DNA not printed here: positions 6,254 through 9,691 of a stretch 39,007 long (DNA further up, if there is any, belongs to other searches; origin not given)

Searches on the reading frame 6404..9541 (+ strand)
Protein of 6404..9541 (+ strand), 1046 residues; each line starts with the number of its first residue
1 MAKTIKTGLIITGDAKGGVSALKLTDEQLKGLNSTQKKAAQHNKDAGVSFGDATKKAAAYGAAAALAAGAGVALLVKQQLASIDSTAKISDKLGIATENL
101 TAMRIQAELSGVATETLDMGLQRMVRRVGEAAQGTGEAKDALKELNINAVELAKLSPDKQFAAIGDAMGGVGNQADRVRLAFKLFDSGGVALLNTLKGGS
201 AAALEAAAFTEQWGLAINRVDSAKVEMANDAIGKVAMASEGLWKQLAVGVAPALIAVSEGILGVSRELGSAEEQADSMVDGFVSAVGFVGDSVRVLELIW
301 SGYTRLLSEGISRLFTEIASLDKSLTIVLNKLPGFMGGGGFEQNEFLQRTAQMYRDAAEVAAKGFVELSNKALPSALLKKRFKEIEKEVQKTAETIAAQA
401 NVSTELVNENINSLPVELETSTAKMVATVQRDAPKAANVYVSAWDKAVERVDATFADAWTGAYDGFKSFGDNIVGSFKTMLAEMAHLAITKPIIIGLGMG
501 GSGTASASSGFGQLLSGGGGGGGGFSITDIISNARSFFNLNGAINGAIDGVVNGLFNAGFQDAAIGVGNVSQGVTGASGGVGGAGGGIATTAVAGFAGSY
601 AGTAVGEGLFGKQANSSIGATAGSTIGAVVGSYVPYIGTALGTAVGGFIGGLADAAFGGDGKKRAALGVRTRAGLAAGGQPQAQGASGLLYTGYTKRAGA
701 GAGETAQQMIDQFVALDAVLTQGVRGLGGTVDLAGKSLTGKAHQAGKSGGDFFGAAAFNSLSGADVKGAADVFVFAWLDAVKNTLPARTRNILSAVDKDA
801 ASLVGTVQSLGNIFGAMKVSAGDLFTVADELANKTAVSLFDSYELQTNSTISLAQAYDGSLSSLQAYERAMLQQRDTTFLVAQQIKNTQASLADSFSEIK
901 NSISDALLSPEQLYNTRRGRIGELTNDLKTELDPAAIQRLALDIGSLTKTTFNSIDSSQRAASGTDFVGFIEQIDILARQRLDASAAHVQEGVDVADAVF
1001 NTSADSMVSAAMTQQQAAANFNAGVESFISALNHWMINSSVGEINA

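Call 8: search_protein_families(library=phrogs, proteins=[window:6404-9541:+], max_evalue=0.001)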
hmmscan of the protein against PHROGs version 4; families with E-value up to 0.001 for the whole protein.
window:6404-9541:+ (1046 aa): 7 families
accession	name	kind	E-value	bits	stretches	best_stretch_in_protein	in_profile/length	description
phrog_9483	-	tail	3.2e-68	231.8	1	23-401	10-405/657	tail length tape measure protein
phrog_8462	-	tail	4.5e-29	102.7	1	38-286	31-269/672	tail length tape measure protein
phrog_2854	-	tail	7.2e-26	92.1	1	34-398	33-390/855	tail length tape measure protein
phrog_8125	-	tail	2.5e-18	67.4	1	52-260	67-273/578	tail length tape measure protein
phrog_13338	-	unknown function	5.2e-18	65.7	1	51-372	31-323/903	-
phrog_13674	-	tail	4.7e-05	23.2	1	54-178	59-174/764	tail length tape measure protein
phrog_28412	-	unknown function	0.00093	18.1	1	614-656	926-968/1244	-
